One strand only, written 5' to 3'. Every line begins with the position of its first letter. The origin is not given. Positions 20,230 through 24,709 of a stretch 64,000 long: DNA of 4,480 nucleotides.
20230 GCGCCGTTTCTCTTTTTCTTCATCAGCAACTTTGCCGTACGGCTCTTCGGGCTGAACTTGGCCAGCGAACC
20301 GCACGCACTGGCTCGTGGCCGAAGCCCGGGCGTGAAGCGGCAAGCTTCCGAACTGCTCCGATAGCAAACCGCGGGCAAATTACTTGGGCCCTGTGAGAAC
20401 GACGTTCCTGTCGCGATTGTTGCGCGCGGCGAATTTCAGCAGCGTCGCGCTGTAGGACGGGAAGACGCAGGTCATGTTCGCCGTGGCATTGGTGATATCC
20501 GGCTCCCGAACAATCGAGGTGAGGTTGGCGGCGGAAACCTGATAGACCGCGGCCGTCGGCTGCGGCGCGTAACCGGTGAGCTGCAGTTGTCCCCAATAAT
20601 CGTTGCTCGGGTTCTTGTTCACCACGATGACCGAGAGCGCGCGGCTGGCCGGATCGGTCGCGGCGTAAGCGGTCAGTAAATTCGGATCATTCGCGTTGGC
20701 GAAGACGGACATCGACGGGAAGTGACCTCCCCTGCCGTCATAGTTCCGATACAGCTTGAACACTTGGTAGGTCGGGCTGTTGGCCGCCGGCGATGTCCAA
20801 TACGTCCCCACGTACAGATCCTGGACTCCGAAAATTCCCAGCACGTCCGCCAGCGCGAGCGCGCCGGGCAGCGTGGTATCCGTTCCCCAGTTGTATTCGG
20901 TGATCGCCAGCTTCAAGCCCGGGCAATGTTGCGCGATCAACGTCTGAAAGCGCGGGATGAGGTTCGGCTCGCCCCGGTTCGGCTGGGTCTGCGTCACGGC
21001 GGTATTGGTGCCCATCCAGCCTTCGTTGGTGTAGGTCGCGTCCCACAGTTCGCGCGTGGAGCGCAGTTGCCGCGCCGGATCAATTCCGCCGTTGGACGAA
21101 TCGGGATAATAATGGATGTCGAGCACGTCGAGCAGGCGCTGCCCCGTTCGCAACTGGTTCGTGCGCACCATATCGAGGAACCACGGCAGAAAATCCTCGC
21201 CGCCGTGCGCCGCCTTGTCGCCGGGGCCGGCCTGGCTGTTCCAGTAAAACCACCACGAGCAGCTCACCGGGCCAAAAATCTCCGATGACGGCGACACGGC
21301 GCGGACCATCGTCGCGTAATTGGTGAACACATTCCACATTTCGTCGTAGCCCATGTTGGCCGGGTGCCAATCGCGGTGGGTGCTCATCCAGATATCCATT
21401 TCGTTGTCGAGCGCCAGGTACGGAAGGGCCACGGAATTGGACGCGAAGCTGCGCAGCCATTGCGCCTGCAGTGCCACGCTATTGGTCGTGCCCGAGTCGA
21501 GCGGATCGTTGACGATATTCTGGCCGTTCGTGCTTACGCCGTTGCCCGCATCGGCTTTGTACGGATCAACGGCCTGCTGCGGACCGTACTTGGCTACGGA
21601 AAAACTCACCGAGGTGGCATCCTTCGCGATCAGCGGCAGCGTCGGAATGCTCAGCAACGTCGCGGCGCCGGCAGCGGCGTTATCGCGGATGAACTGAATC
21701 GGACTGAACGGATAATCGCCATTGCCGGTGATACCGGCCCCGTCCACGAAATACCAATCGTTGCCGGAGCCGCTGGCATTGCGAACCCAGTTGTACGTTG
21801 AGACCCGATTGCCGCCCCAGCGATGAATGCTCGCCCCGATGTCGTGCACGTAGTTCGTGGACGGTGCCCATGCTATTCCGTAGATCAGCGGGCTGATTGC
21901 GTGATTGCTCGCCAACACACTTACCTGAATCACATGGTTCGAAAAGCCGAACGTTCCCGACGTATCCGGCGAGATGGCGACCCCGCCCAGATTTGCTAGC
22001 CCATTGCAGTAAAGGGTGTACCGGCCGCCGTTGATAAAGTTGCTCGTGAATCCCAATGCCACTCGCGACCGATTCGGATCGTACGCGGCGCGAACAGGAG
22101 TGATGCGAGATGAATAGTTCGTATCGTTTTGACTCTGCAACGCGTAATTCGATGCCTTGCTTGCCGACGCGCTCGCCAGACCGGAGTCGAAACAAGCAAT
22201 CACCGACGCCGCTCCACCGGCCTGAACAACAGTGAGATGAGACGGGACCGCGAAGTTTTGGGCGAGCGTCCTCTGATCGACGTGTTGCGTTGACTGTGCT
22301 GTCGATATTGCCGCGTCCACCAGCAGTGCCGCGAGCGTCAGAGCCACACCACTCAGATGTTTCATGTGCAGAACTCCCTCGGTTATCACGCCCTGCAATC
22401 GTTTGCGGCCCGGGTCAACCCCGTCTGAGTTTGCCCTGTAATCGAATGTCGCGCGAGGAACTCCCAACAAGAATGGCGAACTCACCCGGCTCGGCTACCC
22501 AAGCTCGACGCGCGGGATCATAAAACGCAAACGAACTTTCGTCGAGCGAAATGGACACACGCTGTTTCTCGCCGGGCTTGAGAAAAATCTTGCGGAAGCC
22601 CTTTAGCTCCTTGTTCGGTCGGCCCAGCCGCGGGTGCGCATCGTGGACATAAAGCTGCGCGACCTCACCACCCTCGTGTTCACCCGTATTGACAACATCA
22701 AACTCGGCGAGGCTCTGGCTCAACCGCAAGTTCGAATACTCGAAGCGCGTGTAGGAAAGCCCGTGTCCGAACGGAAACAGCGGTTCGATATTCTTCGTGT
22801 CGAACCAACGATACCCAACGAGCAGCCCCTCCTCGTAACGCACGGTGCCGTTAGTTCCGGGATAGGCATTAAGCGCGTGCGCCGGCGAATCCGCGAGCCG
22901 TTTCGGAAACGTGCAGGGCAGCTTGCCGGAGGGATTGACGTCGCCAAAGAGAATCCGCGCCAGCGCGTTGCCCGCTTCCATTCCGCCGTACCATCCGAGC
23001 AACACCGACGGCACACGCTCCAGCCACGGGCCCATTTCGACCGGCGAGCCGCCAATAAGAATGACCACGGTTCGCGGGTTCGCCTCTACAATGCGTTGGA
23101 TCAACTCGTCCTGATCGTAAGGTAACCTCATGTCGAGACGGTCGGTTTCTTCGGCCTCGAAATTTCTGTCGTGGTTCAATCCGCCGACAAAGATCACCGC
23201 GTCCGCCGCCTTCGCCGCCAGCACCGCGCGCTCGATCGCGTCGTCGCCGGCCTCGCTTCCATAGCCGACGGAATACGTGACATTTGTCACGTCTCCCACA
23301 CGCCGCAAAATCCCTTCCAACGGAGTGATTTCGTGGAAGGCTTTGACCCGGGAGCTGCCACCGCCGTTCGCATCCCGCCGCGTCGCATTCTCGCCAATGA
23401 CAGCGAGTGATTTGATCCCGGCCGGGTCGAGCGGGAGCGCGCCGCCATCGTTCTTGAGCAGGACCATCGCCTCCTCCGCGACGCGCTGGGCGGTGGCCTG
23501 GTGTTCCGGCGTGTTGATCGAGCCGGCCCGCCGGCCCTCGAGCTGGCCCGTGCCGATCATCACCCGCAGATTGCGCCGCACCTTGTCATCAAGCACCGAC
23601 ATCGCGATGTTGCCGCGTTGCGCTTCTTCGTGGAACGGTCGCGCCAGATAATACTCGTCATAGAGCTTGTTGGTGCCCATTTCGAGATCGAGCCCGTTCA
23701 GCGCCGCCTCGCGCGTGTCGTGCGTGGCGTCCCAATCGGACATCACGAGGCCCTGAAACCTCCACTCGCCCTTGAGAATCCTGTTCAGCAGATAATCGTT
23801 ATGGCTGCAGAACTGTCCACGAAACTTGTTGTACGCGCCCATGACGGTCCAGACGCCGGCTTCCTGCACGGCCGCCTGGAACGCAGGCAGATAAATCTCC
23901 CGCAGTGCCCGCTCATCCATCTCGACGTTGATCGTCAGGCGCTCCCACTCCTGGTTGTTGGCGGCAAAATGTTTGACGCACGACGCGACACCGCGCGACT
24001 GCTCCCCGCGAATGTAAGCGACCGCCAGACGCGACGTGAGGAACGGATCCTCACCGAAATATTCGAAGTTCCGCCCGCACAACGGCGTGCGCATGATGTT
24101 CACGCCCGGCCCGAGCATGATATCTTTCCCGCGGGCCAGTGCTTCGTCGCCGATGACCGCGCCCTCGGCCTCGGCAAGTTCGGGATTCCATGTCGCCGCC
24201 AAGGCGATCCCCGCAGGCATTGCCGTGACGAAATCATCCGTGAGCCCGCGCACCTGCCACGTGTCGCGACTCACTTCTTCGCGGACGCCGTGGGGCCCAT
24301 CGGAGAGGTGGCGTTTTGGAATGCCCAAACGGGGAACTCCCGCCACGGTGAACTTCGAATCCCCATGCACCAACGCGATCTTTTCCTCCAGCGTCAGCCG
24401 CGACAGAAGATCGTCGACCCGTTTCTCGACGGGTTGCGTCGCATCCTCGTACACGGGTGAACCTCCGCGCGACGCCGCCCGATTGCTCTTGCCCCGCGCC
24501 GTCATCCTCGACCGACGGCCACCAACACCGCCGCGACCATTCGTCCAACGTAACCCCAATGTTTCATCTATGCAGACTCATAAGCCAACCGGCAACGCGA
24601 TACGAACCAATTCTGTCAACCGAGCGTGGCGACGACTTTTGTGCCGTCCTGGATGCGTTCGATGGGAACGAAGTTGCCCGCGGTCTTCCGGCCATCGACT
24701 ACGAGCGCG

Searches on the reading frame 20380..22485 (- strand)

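Call 11: search_protein_families(library=pfam, proteins=[window:20380-22485:-], max_evalue=0.001)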
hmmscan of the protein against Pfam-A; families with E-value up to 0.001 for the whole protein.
window:20380-22485:- (701 aa): 1 family
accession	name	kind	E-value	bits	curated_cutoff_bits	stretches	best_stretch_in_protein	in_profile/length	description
PF12891.13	Glyco_hydro_44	-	4e-58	197.4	25.1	1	238-462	2-222/223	Glycoside hydrolase family 44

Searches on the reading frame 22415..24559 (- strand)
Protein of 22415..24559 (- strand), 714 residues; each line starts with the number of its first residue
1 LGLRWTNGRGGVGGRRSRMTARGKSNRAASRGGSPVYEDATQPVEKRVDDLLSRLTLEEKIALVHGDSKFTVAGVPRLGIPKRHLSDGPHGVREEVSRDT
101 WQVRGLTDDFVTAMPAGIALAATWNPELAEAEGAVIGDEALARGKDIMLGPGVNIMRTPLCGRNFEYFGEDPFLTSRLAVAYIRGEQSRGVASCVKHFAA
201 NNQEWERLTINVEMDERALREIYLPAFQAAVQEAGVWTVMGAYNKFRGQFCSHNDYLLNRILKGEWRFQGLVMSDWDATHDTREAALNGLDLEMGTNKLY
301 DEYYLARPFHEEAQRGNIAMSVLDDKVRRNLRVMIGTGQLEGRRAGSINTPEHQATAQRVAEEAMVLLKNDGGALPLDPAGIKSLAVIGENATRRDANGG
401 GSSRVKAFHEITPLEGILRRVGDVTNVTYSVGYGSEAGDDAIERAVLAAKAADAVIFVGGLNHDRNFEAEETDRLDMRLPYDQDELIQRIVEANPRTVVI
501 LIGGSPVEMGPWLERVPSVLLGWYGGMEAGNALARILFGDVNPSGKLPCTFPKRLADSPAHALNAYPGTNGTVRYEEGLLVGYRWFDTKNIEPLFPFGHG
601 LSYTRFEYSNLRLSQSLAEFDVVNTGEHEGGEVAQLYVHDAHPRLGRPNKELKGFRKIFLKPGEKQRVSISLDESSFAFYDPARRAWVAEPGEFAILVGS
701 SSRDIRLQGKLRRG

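Call 11: search_protein_families(library=pfam, proteins=[window:22415-24559:-], max_evalue=0.001)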
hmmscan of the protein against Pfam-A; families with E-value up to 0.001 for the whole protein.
window:22415-24559:- (714 aa): 3 families
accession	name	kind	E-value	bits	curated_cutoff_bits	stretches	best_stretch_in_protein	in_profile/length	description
PF01915.27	Glyco_hydro_3_C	-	2.1e-58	198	31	1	365-603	1-200/200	Glycosyl hydrolase family 3 C-terminal domain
PF00933.27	Glyco_hydro_3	-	7.2e-39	134.5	27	1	105-332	74-315/316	Glycosyl hydrolase family 3 N terminal domain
PF14310.12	Fn3-like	-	2.9e-27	95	25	1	632-702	1-71/71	Fibronectin type III-like domain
